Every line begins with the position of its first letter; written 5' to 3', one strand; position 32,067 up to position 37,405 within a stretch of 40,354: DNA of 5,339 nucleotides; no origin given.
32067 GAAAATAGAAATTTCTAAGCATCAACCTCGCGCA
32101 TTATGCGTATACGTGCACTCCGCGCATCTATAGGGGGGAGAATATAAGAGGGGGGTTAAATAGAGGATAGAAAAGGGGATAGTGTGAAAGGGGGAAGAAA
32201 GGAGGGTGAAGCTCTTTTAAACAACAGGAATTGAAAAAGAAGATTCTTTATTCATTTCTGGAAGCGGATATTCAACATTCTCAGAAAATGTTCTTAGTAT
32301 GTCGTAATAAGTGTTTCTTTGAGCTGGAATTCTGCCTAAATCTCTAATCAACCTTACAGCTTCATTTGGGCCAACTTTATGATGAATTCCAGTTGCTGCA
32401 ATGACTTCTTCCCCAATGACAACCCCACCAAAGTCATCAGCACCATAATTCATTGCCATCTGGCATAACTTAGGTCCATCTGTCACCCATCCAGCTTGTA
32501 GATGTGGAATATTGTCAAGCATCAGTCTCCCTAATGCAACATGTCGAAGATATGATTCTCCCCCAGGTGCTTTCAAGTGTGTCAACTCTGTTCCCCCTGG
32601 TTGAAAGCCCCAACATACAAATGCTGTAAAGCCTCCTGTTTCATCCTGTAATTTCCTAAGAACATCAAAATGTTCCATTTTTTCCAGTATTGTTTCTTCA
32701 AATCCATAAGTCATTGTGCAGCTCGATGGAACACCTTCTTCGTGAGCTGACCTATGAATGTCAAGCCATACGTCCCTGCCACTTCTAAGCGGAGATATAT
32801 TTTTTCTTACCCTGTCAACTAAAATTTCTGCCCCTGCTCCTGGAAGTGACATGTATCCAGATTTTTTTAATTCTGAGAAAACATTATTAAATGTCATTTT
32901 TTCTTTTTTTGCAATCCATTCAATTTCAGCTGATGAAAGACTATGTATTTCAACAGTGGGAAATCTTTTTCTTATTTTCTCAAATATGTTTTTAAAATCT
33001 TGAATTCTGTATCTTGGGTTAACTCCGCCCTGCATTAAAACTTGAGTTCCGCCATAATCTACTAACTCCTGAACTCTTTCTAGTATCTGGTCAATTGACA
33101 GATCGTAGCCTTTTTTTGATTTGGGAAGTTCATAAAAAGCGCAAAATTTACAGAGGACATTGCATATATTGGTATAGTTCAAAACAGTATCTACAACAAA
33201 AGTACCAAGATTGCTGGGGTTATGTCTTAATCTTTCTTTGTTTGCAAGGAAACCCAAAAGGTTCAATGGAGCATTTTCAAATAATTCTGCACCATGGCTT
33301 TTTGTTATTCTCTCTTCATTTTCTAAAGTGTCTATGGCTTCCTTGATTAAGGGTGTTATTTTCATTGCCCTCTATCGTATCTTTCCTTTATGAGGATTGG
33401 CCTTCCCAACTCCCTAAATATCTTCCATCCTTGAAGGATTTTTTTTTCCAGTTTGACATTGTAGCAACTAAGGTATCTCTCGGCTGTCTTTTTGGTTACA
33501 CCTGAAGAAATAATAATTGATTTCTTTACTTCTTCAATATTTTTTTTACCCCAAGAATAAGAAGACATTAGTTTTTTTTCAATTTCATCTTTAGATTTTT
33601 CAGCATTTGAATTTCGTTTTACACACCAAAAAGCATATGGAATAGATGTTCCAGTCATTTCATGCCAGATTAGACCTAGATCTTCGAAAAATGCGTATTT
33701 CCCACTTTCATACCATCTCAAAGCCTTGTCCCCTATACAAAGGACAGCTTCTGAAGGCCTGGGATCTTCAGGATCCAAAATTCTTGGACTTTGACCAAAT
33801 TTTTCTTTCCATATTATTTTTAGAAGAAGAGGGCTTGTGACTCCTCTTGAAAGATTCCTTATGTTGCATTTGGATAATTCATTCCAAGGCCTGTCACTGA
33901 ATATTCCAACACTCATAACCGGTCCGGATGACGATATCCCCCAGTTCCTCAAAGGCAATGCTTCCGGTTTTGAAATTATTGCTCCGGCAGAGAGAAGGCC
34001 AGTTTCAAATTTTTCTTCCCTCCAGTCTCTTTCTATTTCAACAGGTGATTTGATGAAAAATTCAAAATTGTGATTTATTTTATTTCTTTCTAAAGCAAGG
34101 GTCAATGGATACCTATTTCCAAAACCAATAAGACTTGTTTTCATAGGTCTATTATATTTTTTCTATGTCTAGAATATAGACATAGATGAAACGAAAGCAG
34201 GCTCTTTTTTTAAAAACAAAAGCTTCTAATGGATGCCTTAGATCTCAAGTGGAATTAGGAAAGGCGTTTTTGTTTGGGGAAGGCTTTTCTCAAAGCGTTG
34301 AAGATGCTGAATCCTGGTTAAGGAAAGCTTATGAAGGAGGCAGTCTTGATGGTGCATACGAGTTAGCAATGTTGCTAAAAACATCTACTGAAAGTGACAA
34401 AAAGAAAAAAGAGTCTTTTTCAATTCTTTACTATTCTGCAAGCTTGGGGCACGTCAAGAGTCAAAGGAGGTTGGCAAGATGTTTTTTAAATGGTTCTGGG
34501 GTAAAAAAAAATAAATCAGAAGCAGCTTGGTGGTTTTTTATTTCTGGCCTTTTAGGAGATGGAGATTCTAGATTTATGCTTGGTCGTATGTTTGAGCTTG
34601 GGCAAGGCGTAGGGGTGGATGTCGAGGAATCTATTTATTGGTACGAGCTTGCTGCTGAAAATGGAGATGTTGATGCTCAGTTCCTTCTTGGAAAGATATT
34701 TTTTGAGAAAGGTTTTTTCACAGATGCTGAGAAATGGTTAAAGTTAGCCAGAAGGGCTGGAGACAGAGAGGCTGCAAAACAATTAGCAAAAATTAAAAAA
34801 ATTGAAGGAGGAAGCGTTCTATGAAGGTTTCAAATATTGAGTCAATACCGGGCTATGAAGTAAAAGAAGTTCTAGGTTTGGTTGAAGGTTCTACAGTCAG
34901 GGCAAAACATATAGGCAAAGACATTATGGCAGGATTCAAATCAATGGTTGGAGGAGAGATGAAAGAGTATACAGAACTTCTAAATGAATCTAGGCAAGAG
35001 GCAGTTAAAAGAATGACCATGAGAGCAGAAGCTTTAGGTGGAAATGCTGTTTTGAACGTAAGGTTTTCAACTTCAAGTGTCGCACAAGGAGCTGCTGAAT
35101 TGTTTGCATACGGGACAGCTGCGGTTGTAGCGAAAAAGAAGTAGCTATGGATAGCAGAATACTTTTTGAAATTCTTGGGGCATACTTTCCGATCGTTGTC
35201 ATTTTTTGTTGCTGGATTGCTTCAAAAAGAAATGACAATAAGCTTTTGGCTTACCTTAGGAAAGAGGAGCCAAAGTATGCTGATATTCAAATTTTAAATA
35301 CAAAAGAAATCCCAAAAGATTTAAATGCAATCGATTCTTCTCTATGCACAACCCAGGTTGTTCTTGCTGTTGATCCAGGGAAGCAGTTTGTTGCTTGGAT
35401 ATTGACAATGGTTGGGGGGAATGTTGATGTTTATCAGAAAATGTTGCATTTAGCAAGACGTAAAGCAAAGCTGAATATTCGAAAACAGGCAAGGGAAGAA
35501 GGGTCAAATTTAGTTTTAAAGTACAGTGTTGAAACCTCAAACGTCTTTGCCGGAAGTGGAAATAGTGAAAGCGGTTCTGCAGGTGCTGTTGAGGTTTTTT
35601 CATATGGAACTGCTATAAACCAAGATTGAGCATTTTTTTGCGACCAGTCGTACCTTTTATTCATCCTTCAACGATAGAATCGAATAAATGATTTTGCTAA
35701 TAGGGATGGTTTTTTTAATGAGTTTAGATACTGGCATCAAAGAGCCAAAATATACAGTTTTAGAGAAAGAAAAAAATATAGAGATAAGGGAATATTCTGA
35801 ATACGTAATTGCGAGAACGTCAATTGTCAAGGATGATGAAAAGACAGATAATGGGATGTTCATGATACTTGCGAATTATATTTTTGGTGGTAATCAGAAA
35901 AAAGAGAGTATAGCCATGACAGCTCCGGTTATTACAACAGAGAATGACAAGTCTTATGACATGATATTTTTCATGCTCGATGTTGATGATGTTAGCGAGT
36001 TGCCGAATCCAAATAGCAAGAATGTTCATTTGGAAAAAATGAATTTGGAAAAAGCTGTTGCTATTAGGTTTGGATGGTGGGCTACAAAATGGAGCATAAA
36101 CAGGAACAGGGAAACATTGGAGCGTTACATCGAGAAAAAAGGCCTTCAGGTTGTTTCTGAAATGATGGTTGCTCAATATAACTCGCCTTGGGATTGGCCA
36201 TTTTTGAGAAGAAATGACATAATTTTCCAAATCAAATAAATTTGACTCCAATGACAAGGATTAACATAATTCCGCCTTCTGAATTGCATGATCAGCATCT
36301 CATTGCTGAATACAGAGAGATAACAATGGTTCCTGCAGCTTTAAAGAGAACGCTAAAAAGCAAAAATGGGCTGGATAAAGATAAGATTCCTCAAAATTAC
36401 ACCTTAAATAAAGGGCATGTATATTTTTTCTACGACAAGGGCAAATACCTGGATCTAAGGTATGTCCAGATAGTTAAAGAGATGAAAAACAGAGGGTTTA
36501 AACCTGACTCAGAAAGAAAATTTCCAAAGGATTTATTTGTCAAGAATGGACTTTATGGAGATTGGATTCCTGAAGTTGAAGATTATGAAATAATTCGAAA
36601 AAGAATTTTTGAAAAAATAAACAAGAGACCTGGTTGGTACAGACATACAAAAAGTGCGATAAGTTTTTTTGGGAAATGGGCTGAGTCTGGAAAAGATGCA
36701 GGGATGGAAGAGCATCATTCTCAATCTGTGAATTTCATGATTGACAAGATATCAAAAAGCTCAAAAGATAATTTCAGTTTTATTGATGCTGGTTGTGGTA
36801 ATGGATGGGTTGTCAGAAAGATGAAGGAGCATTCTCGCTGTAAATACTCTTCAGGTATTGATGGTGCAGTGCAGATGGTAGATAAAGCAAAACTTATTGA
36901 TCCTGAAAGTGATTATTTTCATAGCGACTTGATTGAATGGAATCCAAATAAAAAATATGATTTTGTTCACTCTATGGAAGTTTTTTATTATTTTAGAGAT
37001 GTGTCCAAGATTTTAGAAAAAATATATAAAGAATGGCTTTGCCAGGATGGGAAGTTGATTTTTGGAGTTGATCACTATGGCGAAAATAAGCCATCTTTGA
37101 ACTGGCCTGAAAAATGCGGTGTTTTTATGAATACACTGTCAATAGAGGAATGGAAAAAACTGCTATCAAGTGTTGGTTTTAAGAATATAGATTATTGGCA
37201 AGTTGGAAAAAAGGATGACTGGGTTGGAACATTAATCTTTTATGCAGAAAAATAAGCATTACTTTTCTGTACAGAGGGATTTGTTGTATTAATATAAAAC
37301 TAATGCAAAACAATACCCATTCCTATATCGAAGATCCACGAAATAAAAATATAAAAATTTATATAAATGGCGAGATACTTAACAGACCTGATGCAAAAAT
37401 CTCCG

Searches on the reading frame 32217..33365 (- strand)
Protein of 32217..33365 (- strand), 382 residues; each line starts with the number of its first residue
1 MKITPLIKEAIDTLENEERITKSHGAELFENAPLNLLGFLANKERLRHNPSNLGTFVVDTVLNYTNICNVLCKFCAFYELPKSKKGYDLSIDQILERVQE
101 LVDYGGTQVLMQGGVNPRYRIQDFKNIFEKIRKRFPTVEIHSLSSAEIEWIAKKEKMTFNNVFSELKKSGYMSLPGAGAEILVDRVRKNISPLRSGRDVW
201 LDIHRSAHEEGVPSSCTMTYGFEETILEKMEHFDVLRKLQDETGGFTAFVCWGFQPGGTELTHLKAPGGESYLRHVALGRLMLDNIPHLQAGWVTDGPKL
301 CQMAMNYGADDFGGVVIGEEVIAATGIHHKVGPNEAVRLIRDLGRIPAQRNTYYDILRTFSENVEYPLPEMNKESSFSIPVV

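Call 51: search_protein_families(library=pfam, proteins=[window:32217-33365:-], max_evalue=0.0001)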
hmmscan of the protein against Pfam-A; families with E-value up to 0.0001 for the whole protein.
window:32217-33365:- (382 aa): 2 families
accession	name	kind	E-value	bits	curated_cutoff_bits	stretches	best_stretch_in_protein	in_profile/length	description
PF19288.4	CofH_C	-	4.7e-23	81.8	27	1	245-357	3-119/125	CofH/MqnC C-terminal region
PF04055.27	Radical_SAM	-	1.2e-18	68.3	29.5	1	63-228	2-158/166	Radical SAM superfamily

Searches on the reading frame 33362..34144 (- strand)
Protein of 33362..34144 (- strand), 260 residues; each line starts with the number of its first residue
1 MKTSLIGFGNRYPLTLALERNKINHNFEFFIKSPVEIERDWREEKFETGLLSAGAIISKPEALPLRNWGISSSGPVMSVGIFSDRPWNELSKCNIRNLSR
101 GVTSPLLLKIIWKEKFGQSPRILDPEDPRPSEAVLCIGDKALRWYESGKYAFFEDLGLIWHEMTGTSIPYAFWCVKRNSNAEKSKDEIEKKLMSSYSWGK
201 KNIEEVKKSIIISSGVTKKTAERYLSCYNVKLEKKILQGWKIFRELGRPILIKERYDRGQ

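Call 51: search_protein_families(library=pfam, proteins=[window:33362-34144:-], max_evalue=0.0001)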
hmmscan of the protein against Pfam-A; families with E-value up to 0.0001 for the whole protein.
window:33362-34144:- (260 aa): 1 family
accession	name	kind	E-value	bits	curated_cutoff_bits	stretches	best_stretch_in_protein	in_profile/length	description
PF02621.19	VitK2_biosynth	-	1.8e-33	116.5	26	1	8-247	8-250/252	Menaquinone biosynthesis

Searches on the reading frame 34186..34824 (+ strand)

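Call 51: search_protein_families(library=pfam, proteins=[window:34186-34824:+], max_evalue=0.0001)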
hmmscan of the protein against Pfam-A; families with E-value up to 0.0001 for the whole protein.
window:34186-34824:+ (212 aa): 1 family
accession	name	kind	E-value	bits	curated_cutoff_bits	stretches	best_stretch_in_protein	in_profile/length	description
PF08238.18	Sel1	-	3.2e-25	88.1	30.7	2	128-161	3-36/36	Sel1 repeat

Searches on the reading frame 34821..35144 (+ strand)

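Call 76: search_protein_families(library=pfam, proteins=[window:34821-35144:+], max_evalue=0.0001)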
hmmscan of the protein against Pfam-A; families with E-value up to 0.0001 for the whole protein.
window:34821-35144:+ (107 aa): 1 family
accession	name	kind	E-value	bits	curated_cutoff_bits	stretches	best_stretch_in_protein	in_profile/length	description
PF01906.23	YbjQ_1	-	1.3e-36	125.7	23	1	1-103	1-103/103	Putative heavy-metal-binding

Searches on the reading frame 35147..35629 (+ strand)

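Call 76: search_protein_families(library=pfam, proteins=[window:35147-35629:+], max_evalue=0.0001)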
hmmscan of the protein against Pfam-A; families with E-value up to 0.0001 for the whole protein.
window:35147-35629:+ (160 aa): 1 family
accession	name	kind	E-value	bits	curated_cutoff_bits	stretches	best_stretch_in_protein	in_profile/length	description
PF01906.23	YbjQ_1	-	7.8e-13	49.4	23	1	50-157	4-101/103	Putative heavy-metal-binding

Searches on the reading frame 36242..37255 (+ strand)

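Call 76: search_protein_families(library=pfam, proteins=[window:36242-37255:+], max_evalue=0.0001)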
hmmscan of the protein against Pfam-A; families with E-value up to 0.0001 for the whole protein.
window:36242-37255:+ (337 aa): 6 families
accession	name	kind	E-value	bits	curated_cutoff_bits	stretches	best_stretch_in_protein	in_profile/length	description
PF13489.12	Methyltransf_23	-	3e-15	56.8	27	1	167-316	13-162/164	Methyltransferase domain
PF03013.19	Pyr_excise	-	8.2e-15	55.4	23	1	4-92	1-79/81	Pyrimidine dimer DNA glycosylase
PF08242.18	Methyltransf_12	-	1.2e-08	36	30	1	182-272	2-98/98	Methyltransferase domain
PF08241.18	Methyltransf_11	-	2.6e-08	34.8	21.2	1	182-274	2-95/95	Methyltransferase domain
PF13649.12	Methyltransf_25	-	6.4e-07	30.4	27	1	181-263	2-91/97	Methyltransferase domain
PF05401.17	NodS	-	1.2e-05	25.7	24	1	166-276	33-146/201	Nodulation protein S (NodS)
